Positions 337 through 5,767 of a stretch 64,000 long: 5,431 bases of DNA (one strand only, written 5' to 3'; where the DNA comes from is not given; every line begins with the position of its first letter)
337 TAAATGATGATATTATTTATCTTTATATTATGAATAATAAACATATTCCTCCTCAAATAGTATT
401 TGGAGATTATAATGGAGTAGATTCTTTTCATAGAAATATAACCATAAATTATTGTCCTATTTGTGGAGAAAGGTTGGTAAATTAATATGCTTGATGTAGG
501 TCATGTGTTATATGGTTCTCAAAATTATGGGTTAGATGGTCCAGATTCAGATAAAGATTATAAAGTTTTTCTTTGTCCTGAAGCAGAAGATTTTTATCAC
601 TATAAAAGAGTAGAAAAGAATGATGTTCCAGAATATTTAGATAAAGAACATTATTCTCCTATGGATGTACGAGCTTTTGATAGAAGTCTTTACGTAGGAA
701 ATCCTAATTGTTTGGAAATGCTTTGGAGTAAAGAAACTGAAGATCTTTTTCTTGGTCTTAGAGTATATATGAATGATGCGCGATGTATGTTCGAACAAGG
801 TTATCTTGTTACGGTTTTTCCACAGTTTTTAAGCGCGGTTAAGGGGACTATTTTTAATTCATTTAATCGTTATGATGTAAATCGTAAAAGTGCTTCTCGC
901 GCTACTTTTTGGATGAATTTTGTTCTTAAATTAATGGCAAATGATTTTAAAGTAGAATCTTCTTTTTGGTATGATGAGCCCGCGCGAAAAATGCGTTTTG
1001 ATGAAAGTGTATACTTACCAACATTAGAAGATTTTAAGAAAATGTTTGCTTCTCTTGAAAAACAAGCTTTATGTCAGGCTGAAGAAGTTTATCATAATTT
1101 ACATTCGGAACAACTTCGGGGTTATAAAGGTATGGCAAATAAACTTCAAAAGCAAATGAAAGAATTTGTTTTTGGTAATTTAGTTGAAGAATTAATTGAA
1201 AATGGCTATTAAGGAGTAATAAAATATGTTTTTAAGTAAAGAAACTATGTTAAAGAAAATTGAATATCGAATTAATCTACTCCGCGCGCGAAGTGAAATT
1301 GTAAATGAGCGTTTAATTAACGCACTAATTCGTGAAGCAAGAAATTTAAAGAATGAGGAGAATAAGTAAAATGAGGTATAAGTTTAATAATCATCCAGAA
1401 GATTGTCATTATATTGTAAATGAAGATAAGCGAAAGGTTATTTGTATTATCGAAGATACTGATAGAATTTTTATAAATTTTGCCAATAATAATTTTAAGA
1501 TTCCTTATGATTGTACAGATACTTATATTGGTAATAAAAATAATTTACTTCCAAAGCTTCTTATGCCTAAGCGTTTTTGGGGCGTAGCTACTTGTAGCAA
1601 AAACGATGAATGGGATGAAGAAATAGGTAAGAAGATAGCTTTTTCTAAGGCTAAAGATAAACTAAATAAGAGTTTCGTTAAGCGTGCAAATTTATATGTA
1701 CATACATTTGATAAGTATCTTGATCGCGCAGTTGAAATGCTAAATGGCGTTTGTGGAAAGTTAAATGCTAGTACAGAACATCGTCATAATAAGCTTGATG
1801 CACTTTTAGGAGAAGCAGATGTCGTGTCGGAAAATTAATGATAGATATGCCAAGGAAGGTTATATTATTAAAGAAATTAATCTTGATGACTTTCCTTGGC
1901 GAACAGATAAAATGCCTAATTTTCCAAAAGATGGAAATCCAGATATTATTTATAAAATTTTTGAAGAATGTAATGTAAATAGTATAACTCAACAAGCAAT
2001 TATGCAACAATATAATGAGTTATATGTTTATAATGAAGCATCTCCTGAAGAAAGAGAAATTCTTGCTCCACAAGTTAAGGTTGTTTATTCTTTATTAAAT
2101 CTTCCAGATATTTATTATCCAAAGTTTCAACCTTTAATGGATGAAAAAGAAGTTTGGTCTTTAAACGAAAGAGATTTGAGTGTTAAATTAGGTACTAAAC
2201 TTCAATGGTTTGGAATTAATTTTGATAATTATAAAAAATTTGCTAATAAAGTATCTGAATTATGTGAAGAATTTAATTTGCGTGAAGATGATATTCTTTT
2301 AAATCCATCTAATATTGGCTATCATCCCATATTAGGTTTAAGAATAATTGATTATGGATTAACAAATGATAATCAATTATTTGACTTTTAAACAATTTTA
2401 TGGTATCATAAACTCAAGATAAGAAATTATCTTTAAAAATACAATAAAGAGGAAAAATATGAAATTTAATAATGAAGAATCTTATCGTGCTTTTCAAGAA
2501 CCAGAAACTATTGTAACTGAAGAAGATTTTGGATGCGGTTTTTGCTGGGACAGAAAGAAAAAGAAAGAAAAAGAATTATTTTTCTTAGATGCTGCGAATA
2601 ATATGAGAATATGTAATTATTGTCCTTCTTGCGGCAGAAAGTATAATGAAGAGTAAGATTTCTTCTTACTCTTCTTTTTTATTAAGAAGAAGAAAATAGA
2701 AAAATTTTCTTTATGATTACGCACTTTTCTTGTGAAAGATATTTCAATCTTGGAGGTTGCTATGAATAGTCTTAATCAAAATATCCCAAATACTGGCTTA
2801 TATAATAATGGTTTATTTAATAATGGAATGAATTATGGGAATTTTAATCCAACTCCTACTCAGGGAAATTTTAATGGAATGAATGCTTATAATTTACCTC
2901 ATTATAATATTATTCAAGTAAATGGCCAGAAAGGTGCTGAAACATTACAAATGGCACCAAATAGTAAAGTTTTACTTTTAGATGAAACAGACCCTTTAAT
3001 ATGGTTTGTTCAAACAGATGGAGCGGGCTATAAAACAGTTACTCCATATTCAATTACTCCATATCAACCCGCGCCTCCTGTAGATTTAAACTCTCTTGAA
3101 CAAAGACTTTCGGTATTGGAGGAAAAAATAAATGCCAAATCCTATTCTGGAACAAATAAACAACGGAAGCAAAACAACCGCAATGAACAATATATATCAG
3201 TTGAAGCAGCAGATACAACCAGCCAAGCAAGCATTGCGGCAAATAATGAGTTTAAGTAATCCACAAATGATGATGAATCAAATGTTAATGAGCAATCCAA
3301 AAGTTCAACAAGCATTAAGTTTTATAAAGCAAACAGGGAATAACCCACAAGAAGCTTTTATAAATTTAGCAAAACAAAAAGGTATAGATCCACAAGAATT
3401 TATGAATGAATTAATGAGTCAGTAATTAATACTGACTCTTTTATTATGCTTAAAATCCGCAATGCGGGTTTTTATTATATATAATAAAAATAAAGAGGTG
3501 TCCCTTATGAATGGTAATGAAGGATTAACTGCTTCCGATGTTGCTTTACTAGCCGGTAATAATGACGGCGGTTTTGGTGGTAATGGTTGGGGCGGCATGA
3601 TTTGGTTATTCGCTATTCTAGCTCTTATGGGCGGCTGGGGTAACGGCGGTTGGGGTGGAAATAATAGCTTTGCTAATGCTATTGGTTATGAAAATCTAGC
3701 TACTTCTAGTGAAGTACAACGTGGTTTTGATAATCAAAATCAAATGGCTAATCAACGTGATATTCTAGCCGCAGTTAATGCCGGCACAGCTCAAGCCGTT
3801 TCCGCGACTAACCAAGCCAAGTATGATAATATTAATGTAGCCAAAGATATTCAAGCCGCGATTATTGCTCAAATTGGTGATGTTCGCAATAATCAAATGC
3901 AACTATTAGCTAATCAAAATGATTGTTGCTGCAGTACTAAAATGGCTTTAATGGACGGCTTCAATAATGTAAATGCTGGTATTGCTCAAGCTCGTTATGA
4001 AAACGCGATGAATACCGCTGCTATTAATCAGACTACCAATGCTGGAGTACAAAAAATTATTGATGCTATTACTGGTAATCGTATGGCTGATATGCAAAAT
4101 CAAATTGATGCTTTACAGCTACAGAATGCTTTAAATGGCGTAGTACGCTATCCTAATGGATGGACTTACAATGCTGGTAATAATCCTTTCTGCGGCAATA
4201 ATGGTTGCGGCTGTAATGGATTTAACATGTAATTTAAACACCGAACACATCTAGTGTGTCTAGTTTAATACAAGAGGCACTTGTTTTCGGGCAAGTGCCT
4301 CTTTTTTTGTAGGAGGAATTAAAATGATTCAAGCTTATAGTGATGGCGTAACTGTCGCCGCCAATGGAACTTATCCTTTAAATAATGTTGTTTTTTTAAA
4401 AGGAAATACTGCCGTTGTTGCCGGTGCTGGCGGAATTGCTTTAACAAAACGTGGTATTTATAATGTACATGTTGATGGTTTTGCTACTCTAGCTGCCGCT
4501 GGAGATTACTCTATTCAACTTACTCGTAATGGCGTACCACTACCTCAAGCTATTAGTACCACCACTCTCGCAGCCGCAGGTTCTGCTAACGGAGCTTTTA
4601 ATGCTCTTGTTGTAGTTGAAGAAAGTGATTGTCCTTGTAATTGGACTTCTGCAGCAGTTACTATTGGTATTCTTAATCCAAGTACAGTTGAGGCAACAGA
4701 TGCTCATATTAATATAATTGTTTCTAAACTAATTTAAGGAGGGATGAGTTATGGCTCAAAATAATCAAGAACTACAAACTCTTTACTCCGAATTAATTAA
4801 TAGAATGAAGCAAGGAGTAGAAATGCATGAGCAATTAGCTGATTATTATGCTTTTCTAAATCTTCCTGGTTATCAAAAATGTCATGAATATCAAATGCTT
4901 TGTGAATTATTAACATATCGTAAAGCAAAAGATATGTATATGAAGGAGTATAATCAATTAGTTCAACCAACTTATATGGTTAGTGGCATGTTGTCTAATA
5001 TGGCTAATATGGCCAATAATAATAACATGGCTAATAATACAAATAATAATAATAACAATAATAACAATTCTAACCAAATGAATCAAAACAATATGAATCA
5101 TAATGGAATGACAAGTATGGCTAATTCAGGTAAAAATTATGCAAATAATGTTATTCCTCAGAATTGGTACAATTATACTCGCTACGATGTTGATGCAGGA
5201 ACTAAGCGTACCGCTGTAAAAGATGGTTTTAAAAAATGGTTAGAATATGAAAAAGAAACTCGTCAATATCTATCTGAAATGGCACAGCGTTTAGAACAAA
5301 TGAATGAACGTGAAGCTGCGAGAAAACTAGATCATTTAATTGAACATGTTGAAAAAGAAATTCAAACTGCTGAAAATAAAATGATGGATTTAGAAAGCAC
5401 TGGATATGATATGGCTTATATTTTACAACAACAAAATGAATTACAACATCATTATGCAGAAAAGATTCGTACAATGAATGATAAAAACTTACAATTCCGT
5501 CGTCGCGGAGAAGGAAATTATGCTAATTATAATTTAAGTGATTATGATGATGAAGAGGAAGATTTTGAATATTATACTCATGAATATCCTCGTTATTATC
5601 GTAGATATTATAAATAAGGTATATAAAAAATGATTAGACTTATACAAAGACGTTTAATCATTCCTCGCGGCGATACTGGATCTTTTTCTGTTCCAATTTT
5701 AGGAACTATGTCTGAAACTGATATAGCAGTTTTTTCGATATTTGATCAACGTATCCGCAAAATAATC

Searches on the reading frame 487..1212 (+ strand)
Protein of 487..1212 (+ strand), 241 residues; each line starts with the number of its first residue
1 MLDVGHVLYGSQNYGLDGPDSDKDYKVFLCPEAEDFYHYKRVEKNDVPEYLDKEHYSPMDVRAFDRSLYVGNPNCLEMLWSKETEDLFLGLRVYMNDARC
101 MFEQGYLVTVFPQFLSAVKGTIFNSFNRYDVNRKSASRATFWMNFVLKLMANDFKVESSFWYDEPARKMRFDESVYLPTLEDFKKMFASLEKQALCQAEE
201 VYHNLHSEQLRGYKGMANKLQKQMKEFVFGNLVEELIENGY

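Call 11: search_protein_families(library=phrogs, proteins=[window:487-1212:+], max_evalue=0.0001)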
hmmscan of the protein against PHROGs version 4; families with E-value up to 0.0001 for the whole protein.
window:487-1212:+ (241 aa): 1 family
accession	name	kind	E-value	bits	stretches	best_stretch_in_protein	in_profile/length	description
phrog_388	-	DNA, RNA and nucleotide metabolism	1.8e-15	57.9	1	7-88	42-124/351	nucleotidyltransferase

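Call 19: find_encoding_contigs(protein=window:487-1212:+, flank=10000, max_places=3)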
Protein window:487-1212:+ (241 aa): 2 contigs read that carry it; 1 place shown.
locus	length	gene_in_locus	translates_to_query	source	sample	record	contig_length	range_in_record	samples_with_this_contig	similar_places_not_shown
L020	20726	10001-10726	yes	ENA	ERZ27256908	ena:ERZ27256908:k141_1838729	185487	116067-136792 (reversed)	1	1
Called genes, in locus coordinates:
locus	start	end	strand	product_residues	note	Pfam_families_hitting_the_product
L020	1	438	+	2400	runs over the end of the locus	-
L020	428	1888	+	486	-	-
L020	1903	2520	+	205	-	-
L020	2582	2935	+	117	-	-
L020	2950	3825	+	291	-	PF13671:AAA_33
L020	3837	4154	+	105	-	-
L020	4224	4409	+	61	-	-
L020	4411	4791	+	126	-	-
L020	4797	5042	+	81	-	PF11753:DUF3310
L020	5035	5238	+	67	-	-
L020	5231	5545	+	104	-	-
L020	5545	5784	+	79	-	-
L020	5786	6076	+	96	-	-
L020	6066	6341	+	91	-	PF26092:T4_Y16D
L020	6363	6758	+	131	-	-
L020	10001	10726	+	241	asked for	-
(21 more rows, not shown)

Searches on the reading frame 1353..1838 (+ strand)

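Call 11: search_protein_families(library=phrogs, proteins=[window:1353-1838:+], max_evalue=0.0001)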
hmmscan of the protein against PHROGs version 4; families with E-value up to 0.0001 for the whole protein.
window:1353-1838:+ (161 aa): 1 family
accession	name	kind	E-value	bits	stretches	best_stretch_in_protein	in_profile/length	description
phrog_22171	-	unknown function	3.6e-05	24.5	0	77-102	156-181/257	-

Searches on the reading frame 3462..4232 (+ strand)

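Call 11: search_protein_families(library=phrogs, proteins=[window:3462-4232:+], max_evalue=0.0001)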
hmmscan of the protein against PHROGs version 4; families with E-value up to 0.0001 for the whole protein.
window:3462-4232:+ (256 aa): 1 family
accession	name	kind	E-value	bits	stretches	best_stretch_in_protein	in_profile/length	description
phrog_16490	-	unknown function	6.4e-18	66.4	1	19-223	4-207/286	-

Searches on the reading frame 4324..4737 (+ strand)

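Call 9: search_protein_families(library=phrogs, proteins=[window:4324-4737:+], max_evalue=0.001)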
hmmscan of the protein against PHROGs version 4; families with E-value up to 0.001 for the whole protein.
window:4324-4737:+ (137 aa): 0 families

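Call 77: search_protein_families(library=pfam, proteins=[window:4324-4737:+], max_evalue=10)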
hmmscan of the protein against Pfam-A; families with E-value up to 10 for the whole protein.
window:4324-4737:+ (137 aa): 2 families
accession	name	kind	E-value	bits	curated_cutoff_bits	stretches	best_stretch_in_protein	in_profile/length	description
PF18573.7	BclA_C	-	0.00012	22.4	38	1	8-86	10-86/128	BclA C-terminal domain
PF10633.15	NPCBM_assoc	-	0.27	11.9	24.4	1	79-129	6-58/78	NPCBM-associated, NEW3 domain of alpha-galactosidase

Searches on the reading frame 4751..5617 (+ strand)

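Call 7: search_protein_families(library=pfam, proteins=[window:4751-5617:+], max_evalue=0.01)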
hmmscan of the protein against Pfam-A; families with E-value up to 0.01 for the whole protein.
window:4751-5617:+ (288 aa): 1 family
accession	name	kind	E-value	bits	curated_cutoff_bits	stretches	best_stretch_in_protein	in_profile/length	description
PF09548.15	Spore_III_AB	-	0.0019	18.7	32.5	1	151-212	84-148/170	Stage III sporulation protein AB (spore_III_AB)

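Call 9: search_protein_families(library=phrogs, proteins=[window:4751-5617:+], max_evalue=0.001)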
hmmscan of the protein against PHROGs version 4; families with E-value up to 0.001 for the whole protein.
window:4751-5617:+ (288 aa): 1 family
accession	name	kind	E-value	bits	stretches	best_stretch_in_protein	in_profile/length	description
phrog_17879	-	unknown function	8e-06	26.7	1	153-231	87-164/175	-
